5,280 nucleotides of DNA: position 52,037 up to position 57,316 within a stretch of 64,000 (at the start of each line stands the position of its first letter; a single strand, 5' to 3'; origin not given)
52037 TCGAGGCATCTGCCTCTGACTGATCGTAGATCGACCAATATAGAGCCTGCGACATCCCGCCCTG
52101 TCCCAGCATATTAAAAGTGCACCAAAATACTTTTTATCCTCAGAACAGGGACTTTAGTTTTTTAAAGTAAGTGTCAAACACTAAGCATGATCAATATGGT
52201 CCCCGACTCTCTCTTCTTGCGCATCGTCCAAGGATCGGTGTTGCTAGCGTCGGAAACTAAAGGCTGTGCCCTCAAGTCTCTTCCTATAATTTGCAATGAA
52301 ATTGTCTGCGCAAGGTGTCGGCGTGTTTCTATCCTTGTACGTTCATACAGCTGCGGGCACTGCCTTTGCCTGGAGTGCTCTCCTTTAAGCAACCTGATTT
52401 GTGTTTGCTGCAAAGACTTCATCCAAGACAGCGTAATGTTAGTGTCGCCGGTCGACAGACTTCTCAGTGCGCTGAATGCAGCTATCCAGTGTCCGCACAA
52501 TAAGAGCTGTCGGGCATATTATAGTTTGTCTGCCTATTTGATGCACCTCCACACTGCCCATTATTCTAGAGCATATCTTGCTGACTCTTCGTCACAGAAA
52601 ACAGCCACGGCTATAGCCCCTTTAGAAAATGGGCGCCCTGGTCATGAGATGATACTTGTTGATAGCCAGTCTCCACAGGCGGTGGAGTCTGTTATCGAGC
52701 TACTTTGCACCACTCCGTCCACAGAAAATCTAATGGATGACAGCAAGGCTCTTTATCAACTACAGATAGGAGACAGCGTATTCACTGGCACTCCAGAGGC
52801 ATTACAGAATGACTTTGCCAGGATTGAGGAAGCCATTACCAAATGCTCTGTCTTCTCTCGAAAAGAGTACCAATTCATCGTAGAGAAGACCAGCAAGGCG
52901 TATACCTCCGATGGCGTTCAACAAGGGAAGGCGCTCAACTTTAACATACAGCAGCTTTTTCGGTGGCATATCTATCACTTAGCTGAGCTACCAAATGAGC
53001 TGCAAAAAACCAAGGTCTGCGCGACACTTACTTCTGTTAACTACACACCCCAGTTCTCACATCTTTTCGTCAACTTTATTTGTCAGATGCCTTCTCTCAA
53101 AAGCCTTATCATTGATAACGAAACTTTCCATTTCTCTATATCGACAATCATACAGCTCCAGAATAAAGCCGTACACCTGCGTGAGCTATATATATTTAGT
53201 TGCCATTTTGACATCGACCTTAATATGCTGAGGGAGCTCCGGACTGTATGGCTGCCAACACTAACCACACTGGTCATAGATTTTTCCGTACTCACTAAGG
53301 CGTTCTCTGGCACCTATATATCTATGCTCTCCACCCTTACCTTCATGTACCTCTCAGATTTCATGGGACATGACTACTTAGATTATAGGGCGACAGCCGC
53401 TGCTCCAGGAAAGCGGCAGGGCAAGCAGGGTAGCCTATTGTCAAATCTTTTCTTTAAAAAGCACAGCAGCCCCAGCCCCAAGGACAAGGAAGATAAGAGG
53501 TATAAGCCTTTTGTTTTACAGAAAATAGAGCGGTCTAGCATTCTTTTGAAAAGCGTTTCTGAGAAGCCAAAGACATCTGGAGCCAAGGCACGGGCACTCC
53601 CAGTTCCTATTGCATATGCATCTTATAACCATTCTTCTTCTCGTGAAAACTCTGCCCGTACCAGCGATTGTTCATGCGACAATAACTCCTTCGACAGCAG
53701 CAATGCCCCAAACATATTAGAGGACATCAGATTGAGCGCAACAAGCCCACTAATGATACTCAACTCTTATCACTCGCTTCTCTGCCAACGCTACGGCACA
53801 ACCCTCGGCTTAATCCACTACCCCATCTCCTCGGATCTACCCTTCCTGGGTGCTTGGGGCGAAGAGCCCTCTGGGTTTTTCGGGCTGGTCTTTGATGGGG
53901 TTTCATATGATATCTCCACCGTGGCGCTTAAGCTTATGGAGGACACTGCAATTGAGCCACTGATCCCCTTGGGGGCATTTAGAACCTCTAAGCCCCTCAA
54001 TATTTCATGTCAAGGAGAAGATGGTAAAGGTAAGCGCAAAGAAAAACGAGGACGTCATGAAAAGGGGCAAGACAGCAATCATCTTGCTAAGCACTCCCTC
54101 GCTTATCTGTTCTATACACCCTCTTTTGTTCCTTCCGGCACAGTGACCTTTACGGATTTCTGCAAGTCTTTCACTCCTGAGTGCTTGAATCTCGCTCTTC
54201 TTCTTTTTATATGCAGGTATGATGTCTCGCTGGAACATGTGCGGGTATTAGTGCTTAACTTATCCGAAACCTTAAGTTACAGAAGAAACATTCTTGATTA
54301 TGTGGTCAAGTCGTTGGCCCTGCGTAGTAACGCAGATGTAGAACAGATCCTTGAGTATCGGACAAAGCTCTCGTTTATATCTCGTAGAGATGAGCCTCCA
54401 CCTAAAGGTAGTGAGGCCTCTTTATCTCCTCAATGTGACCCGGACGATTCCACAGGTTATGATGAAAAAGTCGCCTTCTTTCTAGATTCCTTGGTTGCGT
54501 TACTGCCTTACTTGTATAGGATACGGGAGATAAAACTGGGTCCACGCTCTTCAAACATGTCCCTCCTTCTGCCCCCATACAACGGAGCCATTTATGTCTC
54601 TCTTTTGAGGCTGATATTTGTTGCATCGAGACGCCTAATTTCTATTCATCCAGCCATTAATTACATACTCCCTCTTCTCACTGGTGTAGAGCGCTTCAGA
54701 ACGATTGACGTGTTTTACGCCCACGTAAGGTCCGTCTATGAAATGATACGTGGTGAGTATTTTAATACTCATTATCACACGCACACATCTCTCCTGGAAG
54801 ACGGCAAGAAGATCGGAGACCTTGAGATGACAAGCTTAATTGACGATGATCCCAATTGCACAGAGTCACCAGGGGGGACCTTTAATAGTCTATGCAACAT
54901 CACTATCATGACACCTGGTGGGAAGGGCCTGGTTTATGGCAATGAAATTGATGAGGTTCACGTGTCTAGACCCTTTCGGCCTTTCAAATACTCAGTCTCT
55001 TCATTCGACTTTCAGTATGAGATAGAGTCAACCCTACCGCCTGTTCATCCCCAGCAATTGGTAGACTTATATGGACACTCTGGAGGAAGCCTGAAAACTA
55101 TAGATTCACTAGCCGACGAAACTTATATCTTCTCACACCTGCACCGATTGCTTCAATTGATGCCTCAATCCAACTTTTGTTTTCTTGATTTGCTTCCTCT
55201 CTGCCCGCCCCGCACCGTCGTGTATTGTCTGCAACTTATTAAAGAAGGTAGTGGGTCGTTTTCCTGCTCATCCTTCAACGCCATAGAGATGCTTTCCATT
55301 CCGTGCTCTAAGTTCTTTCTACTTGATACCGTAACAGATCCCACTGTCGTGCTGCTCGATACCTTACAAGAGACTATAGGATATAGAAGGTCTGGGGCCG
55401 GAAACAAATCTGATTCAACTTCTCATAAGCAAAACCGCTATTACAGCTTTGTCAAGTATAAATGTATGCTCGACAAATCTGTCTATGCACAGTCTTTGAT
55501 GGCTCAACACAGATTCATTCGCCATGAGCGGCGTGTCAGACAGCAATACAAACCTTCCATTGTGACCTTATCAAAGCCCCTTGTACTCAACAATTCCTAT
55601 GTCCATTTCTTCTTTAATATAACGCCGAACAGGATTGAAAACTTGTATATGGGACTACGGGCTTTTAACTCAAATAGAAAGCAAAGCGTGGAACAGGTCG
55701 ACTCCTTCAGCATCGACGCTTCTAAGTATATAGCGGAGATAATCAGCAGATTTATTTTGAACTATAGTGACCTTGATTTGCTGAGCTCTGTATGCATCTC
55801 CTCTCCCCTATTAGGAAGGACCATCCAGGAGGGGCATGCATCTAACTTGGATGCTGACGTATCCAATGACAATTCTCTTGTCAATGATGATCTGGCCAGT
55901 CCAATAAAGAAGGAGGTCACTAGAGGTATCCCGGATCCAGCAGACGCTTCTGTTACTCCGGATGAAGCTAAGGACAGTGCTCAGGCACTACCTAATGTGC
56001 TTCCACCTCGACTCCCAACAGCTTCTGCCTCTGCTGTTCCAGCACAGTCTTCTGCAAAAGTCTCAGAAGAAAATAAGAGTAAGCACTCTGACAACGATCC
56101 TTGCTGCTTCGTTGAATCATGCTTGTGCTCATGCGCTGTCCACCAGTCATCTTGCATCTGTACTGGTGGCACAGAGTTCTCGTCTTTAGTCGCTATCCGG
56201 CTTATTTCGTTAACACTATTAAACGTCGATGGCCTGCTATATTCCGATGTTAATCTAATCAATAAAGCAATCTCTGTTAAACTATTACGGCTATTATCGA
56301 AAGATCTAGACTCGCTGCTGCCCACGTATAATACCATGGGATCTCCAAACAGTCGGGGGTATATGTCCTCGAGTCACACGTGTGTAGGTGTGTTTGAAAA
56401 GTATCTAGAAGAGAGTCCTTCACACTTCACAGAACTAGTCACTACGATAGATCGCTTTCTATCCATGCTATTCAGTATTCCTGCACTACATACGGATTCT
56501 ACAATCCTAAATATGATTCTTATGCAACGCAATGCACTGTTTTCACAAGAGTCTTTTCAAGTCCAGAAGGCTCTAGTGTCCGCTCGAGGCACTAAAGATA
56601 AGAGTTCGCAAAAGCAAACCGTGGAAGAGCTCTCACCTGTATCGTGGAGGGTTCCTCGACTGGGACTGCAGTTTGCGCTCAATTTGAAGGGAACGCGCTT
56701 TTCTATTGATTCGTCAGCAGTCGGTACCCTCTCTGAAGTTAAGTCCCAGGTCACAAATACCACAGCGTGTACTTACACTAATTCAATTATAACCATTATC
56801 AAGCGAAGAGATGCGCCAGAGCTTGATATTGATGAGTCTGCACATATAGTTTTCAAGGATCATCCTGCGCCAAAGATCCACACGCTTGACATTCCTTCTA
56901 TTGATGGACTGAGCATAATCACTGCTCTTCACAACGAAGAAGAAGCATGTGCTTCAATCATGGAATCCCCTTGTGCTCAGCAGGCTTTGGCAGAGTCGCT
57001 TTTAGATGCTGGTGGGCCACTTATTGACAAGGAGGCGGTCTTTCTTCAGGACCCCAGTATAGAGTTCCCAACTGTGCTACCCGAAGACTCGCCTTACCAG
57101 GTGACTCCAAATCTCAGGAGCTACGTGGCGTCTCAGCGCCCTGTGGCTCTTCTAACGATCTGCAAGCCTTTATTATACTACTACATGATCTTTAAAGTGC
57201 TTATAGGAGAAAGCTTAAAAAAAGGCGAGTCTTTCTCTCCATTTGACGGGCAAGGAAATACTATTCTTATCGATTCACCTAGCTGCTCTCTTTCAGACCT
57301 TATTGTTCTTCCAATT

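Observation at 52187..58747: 2186-aa protein with only an N-terminal RING finger: a giant E3 ligase candidate with ~2100 aa of unassigned sequence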

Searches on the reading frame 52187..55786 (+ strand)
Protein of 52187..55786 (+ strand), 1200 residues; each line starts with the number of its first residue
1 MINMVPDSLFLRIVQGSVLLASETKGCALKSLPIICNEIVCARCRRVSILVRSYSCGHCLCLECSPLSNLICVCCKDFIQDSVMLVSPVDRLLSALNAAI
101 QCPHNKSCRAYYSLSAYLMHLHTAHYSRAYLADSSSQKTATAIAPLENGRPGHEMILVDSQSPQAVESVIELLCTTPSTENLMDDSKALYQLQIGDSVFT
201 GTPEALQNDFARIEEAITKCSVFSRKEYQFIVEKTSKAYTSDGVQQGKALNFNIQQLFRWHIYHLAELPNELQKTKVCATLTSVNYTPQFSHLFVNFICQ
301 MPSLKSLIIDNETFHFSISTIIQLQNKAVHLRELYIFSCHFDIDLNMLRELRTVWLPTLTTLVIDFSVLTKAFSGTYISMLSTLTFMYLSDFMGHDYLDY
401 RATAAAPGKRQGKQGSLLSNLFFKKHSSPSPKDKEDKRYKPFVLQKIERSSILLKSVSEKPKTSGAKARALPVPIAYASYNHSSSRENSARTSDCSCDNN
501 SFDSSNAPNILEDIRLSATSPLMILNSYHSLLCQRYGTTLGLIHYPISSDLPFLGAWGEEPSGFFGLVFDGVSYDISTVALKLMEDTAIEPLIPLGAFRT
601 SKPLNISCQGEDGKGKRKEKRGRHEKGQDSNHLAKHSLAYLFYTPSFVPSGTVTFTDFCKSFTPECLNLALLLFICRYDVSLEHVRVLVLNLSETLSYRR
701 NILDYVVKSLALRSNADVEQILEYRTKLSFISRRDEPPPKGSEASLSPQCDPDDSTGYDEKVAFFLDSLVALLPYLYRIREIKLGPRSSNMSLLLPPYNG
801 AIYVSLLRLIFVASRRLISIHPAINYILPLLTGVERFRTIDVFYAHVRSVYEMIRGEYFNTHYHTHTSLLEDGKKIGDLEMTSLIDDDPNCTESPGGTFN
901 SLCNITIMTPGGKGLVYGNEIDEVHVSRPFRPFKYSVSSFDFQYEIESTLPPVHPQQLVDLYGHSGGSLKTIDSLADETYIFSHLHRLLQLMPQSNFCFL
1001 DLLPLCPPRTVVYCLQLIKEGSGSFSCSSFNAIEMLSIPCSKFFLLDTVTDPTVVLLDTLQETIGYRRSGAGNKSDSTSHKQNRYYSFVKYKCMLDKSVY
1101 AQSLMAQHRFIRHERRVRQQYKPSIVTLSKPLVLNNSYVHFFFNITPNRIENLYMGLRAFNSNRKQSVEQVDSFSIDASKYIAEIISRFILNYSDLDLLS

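Call 48: search_protein_representatives(alignment_id=A4)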
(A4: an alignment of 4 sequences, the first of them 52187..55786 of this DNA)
Query: 4 sequences, 1200 profile positions. Proteins with E-value up to 0.001 (for the whole library): 3; up to 1e-10: 3; up to 1e-30: 3. The best 3 are listed.
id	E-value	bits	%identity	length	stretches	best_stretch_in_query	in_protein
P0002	0.0e+00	2608.5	-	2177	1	1-1200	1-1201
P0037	7.8e-156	537.1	-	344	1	4-296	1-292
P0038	1.3e-89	317.7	-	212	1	454-662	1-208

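Call 50: predict_structure(alignment_id=A4)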
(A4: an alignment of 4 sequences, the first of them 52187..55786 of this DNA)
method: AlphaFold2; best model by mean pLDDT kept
length: 1200 residues; sequences in the alignment: 4
mean_pLDDT: 28.2   pTM: 0.24
mean pLDDT of the five models: 28.2, 24.4, 23.7, 23.1, 23.0
residues with pLDDT >= 90: 0; 70-90: 0; 50-70: 18; < 50: 1182
segments of 3 or more residues with pLDDT < 50: 1-290, 302-314, 327-329, 332-338, 342-1200
pLDDT, mean of each block of 10 residues (from residue 1): 22 23 23 24 23 22 26 24 26 31 32 31 28 24 25 25 26 26 28 32 35 35 34 34 33 34 33 38 40 49 47 50 49 47 43 39 36 33 27 24 23 23 24 24 22 21 22 22 22 22 23 21 21 21 22 22 23 26 26 26 25 28 26 24 26 29 31 30 29 28 28 30 32 27 25 28 31 30 25 26 33 31 29 28 30 27 25 23 24 23 20 22 24 22 22 25 24 26 31 30 32 35 27 27 29 31 29 31 29 29 28 28 26 23 26 30 30 29 30 27
secondary structure, 60 per line:
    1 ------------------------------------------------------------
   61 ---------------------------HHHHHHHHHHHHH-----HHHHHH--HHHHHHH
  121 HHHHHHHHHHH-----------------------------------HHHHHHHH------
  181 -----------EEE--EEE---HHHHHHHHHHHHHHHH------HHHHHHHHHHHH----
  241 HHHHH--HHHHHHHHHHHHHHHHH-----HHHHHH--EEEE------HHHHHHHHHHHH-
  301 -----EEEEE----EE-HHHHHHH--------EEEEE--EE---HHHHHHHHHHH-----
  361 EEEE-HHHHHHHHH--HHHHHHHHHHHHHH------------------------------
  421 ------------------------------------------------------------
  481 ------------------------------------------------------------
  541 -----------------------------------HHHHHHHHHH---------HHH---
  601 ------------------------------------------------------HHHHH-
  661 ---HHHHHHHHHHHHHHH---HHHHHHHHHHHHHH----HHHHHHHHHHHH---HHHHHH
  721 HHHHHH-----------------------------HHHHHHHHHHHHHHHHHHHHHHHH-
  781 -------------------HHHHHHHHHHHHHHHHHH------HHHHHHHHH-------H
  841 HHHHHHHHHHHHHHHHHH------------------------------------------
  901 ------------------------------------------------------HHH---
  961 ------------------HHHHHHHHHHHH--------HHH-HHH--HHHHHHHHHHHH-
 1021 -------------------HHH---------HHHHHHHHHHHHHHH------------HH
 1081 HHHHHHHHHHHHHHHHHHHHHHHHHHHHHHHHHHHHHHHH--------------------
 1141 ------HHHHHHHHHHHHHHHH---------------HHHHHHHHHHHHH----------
elements in order (helices of 4 or more, strands of 3 or more residues): H88-100 H106-111 H114-131 H167-174 E192-194 E197-199 H203-218 H225-236 H241-245 H248-264 H270-275 E278-281 H288-299 E306-310 H318-324 E333-337 H345-355 E361-364 H366-374 H377-390 H576-585 H655-659 H664-678 H682-695 H700-711 H715-726 H756-779 H800-817 H824-832 H840-858 H979-990 H1008-1019 H1052-1066 H1079-1120 H1147-1162 H1178-1190
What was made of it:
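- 53018..53356 (+): Four strand-helix units with a 27-28 aa period (aa 278-390). LRR-like, low confidence. Secondary structure of the AF2 N-tile model shows strands at aa 278, 306, 333 and 361, in the best-scoring part of that model (pLDDT about 47-50) (call 50).
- On RING-HC (C3HC4) finger: The AF2 N-tile has pLDDT of about 22-26 over aa 1-90 with no secondary structure (call 50).
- On Leucine-rich repeat (RNI-like/CC-type) proteins: There are 4 strand-helix units with a 27-28 aa period at aa 278-390, in a low-confidence model (call 50).
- AF2 did not fold the RING: pLDDT is about 23 in that region (call 50). AF2 gives no fold (call 50).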

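Call 63: search_solved_structures(query=A4, max_evalue=10)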
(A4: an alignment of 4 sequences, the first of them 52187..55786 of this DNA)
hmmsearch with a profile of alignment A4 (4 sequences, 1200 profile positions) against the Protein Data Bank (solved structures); distinct sequences matched with E-value up to 10: 2.
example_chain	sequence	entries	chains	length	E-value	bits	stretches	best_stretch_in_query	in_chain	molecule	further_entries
4auq_B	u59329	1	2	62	2.6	8.7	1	33-76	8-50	BACULOVIRAL IAP REPEAT-CONTAINING PROTEIN 7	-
6hpr_A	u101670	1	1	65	8.9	6.9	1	34-83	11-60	Baculoviral IAP repeat-containing protein 2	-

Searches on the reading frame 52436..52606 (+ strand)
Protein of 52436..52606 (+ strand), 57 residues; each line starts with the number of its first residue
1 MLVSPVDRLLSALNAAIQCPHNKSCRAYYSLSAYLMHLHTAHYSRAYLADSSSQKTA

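Call 76: search_solved_structures(query=A8, max_evalue=10, show_alignments=4)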
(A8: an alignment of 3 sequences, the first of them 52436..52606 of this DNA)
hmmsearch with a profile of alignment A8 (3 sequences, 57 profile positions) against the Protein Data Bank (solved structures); distinct sequences matched with E-value up to 10: 4.
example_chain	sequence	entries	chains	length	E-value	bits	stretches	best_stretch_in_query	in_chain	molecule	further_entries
7ab8_A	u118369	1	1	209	1.2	12.3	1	12-33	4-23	GDNF family receptor alpha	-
8os6_A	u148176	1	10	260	1.4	12.2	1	12-33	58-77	GDNF family receptor alpha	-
7aml_B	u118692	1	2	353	2.1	11.6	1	12-33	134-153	GDNF family receptor alpha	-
9udq_J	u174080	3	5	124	9.5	9.5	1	16-53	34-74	Protein OPG161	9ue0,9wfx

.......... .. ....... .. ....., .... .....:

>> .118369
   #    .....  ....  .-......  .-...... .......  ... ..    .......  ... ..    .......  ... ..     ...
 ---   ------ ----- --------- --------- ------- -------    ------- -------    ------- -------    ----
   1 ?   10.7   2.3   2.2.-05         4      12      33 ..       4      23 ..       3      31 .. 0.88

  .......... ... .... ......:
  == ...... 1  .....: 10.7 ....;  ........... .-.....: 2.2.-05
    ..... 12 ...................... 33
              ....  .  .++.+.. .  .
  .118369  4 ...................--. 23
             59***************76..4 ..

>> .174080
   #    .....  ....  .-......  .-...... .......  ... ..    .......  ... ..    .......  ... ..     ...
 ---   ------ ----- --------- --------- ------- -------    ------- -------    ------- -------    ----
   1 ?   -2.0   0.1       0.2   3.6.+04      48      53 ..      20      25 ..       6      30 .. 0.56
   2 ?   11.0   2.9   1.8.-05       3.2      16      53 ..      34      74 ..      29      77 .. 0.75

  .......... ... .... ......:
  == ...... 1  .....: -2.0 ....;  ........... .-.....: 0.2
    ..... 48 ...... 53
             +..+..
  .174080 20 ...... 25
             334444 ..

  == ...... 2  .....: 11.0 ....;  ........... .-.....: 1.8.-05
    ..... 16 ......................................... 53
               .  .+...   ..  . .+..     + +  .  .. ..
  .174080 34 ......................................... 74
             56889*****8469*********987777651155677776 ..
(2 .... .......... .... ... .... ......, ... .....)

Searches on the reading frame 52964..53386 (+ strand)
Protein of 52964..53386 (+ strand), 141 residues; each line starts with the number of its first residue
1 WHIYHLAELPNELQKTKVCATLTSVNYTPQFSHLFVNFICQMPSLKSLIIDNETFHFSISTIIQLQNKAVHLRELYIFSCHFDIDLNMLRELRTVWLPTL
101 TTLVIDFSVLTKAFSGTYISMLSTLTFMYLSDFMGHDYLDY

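Call 61: search_protein_families(library=pfam, proteins=[window:52964-53386:+], max_evalue=10)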
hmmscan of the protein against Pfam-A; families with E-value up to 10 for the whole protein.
window:52964-53386:+ (141 aa): 0 families

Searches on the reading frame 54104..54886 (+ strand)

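Call 61: search_protein_families(library=pfam, proteins=[window:54104-54886:+], max_evalue=10)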
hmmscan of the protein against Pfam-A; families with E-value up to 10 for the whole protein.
window:54104-54886:+ (261 aa): 1 family
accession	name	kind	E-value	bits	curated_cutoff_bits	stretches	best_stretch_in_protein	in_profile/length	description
PF14005.11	YpjP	-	0.16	12.4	27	1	202-239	86-123/134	YpjP-like protein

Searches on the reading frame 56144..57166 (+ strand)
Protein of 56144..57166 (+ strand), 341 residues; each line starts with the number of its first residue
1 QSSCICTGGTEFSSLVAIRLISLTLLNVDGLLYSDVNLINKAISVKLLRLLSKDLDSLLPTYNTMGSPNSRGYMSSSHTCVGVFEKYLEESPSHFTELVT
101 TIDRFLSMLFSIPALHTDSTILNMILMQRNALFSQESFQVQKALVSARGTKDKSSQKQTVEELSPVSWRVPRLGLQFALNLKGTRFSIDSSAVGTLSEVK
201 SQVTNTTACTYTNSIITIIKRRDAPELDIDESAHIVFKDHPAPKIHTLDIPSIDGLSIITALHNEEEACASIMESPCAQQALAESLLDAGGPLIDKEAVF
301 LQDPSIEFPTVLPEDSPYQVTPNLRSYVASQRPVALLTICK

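Call 61: search_protein_families(library=pfam, proteins=[window:56144-57166:+], max_evalue=10)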
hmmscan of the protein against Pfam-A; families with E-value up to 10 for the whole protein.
window:56144-57166:+ (341 aa): 0 families
